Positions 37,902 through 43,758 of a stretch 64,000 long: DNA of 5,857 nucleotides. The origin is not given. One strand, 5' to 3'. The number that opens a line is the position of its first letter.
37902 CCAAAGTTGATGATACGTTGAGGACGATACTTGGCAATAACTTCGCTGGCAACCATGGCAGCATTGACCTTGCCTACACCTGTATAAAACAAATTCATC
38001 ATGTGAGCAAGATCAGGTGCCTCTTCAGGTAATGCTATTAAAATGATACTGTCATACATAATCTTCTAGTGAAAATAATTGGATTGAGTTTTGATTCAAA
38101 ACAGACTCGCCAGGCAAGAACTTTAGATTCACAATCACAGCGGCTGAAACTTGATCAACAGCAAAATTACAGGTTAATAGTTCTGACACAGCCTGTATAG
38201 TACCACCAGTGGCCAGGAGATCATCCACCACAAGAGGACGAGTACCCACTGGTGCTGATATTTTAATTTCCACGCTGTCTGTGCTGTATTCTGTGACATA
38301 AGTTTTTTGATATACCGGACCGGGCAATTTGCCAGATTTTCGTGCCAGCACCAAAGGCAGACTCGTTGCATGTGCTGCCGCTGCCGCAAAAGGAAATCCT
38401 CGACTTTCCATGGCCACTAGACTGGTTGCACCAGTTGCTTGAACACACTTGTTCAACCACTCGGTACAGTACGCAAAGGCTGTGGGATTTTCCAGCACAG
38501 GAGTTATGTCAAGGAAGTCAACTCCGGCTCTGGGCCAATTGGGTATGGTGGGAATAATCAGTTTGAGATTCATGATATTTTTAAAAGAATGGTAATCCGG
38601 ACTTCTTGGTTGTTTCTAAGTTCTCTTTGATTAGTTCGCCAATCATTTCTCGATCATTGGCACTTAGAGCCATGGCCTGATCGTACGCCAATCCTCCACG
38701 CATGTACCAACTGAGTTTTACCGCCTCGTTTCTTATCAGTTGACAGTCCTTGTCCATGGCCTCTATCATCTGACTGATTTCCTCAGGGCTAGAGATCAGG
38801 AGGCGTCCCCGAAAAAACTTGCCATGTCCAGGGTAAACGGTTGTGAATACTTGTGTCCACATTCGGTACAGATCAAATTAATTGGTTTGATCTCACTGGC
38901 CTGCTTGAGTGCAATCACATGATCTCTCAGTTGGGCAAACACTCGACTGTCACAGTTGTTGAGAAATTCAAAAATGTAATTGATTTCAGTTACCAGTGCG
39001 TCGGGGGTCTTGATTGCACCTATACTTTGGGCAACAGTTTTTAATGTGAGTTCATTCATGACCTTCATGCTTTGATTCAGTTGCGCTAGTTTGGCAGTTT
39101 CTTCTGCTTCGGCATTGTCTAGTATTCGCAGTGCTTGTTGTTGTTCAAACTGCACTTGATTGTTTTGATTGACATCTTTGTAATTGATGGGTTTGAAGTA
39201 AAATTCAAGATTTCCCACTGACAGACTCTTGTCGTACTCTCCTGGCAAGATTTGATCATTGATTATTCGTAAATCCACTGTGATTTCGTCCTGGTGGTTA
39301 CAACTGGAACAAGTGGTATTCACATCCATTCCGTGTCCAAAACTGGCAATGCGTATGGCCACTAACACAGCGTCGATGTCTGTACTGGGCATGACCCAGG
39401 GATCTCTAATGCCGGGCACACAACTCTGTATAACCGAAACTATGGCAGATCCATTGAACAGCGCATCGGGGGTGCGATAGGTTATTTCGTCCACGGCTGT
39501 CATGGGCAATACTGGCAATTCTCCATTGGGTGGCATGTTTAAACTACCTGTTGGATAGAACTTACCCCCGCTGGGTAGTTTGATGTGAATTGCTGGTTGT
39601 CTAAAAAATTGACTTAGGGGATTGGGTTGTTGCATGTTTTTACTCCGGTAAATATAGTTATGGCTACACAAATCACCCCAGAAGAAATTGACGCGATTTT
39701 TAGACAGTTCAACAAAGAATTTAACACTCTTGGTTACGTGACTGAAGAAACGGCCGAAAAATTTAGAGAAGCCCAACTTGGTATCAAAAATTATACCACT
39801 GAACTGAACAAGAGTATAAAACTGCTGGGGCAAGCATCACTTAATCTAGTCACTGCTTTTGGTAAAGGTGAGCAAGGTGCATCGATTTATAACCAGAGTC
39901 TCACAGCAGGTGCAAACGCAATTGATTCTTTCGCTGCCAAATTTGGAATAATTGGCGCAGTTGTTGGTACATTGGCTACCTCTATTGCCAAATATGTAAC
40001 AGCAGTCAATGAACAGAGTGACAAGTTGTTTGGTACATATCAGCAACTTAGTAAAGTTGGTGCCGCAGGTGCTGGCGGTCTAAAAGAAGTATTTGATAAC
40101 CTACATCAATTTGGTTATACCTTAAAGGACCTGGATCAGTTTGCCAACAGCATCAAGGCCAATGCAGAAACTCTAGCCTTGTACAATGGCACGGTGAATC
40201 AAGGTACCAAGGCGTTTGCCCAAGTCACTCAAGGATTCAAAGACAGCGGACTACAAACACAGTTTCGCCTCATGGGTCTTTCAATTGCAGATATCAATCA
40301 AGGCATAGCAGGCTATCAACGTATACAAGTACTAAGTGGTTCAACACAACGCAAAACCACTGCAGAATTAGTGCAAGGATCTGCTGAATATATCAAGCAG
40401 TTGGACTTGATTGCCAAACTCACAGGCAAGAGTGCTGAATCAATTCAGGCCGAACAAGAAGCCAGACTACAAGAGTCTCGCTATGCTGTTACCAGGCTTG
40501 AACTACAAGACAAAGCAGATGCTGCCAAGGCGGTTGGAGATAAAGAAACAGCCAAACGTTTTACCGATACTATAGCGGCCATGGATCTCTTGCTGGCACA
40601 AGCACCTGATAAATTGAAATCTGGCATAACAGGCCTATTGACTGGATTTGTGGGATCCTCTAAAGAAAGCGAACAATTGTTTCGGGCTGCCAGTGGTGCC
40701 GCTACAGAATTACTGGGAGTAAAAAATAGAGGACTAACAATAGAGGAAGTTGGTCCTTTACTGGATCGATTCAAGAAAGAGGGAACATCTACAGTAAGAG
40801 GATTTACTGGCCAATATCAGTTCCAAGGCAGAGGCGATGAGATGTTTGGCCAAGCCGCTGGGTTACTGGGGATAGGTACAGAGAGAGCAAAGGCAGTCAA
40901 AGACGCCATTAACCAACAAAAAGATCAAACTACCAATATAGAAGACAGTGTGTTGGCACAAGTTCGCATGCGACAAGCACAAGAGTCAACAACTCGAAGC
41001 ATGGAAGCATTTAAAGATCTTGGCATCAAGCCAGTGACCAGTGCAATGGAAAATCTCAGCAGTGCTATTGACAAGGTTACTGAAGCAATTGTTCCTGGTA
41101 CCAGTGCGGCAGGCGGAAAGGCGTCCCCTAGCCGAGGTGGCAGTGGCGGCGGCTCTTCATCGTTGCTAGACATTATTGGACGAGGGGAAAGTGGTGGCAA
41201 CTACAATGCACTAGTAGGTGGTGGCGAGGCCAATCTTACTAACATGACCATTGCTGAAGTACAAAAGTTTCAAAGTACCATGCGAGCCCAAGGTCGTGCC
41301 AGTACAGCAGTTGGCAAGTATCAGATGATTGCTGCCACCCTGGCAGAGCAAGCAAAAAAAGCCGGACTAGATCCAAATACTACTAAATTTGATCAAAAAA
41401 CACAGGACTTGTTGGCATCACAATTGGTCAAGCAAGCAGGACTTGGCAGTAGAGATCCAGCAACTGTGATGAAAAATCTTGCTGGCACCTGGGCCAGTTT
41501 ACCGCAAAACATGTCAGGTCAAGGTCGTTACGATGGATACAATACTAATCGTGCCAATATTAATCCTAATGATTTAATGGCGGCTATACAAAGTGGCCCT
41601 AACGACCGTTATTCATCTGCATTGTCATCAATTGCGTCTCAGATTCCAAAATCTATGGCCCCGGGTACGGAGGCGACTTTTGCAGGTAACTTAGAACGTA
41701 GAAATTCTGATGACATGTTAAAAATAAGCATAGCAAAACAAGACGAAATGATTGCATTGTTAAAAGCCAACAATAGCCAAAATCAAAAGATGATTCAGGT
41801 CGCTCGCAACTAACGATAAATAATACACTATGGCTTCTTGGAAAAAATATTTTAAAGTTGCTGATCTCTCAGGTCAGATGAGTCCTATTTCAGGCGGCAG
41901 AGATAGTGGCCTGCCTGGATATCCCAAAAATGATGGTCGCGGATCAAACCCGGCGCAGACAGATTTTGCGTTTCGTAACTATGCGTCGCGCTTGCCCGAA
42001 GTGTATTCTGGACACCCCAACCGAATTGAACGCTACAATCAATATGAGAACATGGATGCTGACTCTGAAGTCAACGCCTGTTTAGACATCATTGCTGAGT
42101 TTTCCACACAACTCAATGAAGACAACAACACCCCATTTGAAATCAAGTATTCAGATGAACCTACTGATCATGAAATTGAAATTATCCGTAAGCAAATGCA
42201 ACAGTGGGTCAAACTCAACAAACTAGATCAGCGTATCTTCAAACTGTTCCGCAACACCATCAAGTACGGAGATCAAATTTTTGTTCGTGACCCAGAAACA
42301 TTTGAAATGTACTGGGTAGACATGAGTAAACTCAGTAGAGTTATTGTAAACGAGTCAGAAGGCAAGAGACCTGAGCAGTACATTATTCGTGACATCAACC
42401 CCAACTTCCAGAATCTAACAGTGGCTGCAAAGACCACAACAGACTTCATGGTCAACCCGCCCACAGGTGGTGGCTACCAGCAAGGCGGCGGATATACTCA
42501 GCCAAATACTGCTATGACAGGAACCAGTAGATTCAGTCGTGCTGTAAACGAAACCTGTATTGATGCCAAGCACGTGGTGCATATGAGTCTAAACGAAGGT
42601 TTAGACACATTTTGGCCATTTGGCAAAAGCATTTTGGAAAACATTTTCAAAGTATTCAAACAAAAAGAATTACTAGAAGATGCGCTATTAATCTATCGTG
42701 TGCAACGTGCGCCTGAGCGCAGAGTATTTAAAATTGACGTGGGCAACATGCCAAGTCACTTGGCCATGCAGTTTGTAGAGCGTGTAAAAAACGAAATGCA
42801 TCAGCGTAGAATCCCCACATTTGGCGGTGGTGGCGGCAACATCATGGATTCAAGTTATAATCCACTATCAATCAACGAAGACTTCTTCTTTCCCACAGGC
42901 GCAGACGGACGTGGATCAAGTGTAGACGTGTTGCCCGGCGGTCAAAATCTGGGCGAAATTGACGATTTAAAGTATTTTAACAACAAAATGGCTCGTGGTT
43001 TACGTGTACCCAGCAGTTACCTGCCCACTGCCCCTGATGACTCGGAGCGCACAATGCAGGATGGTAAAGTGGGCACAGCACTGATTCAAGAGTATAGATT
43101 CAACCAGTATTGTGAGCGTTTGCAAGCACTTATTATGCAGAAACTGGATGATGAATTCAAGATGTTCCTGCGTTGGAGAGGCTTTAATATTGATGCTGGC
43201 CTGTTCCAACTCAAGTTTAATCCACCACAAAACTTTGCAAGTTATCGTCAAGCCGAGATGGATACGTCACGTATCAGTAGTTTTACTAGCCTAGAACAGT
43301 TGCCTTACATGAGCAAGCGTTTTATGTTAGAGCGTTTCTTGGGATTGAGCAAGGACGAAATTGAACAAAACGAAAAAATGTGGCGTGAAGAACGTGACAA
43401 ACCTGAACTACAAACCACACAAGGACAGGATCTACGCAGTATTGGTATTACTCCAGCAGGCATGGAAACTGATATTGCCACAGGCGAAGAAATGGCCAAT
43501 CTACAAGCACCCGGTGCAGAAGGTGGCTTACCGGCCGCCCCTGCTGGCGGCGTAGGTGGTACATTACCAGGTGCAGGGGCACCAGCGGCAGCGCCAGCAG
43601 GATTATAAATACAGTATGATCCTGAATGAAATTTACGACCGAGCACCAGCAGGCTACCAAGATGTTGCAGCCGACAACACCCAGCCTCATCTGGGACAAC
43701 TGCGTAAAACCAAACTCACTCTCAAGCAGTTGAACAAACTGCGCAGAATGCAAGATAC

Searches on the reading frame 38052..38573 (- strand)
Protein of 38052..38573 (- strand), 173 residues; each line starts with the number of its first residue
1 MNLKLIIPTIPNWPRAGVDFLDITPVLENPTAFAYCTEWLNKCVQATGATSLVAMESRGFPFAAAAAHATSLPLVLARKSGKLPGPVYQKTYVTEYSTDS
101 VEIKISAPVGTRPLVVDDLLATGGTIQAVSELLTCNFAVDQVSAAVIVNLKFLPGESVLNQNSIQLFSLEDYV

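Call 5: search_protein_families(library=pfam, proteins=[window:38052-38573:-], max_evalue=0.1)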
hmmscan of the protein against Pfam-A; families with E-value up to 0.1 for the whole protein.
window:38052-38573:- (173 aa): 1 family
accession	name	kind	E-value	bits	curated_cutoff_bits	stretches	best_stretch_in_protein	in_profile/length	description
PF00156.33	Pribosyltran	-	4e-12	46.2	26.3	1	26-148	5-124/158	Phosphoribosyl transferase domain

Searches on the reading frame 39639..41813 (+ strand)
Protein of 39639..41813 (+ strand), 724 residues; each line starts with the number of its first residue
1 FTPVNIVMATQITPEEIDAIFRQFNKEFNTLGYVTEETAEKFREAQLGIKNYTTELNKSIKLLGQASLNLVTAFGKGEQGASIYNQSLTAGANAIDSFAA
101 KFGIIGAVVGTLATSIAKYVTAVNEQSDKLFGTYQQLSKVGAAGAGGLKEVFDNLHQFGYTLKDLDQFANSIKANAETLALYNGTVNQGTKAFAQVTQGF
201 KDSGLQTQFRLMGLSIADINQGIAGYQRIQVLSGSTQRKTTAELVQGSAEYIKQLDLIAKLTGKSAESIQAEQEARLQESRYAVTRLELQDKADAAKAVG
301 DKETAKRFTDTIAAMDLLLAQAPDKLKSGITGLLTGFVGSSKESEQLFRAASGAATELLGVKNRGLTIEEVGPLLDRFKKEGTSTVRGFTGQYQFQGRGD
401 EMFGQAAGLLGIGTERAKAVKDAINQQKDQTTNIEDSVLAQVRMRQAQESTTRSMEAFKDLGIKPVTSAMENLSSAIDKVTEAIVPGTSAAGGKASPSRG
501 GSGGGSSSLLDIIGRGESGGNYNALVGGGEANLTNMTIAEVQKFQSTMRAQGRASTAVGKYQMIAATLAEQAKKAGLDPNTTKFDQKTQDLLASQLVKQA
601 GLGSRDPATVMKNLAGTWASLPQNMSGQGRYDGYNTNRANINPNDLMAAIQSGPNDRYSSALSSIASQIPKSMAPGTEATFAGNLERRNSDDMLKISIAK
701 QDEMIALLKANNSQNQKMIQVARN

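Call 5: search_protein_families(library=pfam, proteins=[window:39639-41813:+], max_evalue=0.1)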
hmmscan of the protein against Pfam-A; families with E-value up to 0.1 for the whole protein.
window:39639-41813:+ (724 aa): 1 family
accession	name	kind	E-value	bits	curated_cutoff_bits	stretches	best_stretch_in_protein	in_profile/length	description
PF10368.14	YkyA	-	0.061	13.5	28.8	1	95-201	77-184/186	Putative cell-wall binding lipoprotein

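Call 6: search_protein_families(library=phrogs, proteins=[window:39639-41813:+], max_evalue=0.1)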
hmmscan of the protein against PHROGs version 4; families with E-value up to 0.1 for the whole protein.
window:39639-41813:+ (724 aa): 1 family
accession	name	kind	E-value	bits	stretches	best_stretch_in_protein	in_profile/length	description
phrog_37890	-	unknown function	7.2e-10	39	1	470-679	216-440/632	-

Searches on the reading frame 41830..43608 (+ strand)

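Call 5: search_protein_families(library=pfam, proteins=[window:41830-43608:+], max_evalue=0.1)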
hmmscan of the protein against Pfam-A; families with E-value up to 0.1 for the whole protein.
window:41830-43608:+ (592 aa): 3 families
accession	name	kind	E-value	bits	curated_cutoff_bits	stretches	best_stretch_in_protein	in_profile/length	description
PF07230.16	Portal_T4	-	1.1e-102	344.4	22.9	1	66-521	2-433/433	Bacteriophage T4-like portal protein (Gp20)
PF14536.11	DUF4441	-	0.06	14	24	0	82-168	2-87/116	Domain of unknown function (DUF4441)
PF06859.18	Bin3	-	0.072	14.1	27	0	124-170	10-57/109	Bicoid-interacting protein 3 (Bin3)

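Call 6: search_protein_families(library=phrogs, proteins=[window:41830-43608:+], max_evalue=0.1)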
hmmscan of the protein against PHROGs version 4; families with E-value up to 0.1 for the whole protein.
window:41830-43608:+ (592 aa): 5 families
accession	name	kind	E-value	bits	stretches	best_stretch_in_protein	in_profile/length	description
phrog_213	-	head and packaging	2.6e-108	363.9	1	38-532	33-508/528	portal protein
phrog_104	-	head and packaging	0.00033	20.4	1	420-551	373-500/550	portal protein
phrog_1497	-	head and packaging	0.011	15.6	0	63-148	63-150/549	portal protein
phrog_23805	-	unknown function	0.067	14.6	0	295-323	16-44/72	-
phrog_14338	-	unknown function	0.094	14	0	278-322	4-49/68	-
